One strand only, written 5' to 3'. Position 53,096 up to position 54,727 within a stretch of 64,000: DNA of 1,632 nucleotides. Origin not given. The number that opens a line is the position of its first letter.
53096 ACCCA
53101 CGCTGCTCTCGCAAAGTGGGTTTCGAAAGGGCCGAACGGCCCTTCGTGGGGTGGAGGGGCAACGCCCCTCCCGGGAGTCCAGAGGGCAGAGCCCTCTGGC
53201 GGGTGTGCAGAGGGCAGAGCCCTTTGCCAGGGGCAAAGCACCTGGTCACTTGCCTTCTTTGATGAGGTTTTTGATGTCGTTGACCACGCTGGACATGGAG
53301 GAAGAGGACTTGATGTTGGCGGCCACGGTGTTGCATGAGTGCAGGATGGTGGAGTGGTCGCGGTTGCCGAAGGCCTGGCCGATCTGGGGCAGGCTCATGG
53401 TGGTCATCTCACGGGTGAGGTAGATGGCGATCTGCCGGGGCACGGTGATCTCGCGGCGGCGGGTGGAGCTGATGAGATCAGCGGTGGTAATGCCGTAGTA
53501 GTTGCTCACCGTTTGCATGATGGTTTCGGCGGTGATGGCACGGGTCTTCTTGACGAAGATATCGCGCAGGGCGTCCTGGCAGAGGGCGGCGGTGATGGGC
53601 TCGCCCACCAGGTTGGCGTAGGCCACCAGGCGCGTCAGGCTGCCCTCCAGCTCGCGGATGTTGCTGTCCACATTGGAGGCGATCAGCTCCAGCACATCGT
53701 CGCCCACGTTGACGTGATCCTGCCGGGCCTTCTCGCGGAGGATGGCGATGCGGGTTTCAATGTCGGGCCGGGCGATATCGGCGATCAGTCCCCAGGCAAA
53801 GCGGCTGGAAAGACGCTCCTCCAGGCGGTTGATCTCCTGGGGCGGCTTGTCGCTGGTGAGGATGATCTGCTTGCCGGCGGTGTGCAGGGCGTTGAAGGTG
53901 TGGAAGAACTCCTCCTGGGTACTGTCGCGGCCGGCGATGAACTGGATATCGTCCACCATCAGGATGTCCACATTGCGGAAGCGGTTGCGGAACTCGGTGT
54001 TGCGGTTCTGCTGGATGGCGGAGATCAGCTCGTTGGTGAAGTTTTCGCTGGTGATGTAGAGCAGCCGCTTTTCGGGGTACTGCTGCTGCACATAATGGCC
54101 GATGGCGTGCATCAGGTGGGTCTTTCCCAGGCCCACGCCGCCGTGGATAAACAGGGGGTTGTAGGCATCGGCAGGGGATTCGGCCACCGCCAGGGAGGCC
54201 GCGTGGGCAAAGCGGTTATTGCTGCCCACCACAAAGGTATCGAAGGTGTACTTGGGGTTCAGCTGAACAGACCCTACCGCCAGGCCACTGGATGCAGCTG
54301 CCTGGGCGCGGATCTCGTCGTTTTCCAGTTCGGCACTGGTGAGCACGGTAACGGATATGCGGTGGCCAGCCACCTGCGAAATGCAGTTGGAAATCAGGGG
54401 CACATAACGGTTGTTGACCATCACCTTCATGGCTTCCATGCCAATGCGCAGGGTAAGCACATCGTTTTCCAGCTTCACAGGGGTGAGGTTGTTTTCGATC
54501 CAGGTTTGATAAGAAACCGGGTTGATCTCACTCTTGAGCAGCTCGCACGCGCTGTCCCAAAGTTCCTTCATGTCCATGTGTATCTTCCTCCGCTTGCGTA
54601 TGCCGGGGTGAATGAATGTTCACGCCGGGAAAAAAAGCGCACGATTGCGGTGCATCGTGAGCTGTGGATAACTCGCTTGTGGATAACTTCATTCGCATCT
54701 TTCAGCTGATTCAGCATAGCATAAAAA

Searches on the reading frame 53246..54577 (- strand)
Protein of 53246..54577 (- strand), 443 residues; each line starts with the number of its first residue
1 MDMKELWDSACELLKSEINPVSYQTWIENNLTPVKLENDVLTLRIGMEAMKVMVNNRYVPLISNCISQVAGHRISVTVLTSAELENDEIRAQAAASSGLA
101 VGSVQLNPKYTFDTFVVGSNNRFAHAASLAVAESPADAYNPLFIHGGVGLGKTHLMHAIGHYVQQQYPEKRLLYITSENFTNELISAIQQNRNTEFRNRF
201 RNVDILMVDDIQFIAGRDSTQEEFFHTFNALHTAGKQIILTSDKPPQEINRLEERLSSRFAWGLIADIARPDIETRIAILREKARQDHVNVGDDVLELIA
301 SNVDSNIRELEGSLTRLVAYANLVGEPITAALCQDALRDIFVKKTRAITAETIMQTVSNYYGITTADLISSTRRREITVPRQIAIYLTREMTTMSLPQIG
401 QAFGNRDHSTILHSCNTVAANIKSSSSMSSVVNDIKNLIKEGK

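Call 47: find_encoding_contigs(protein=window:53246-54577:-, flank=2500, max_places=10)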
Protein window:53246-54577:- (443 aa): 2 contigs read that carry it; 1 place shown.
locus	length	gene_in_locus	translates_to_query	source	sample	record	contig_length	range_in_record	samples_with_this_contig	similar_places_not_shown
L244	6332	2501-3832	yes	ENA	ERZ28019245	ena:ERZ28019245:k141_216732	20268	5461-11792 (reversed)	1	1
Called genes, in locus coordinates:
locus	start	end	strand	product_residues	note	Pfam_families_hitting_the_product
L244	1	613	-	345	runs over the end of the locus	PF09587:PGA_cap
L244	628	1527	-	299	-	PF01297:ZnuA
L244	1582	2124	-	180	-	-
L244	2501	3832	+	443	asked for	PF11638:DnaA_N (weak), PF01695:IstB_IS21 (weak), PF00308:Bac_DnaA, PF08299:Bac_DnaA_C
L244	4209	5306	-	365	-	PF01757:Acyl_transf_3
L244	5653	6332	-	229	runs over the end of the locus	PF01259:SAICAR_synt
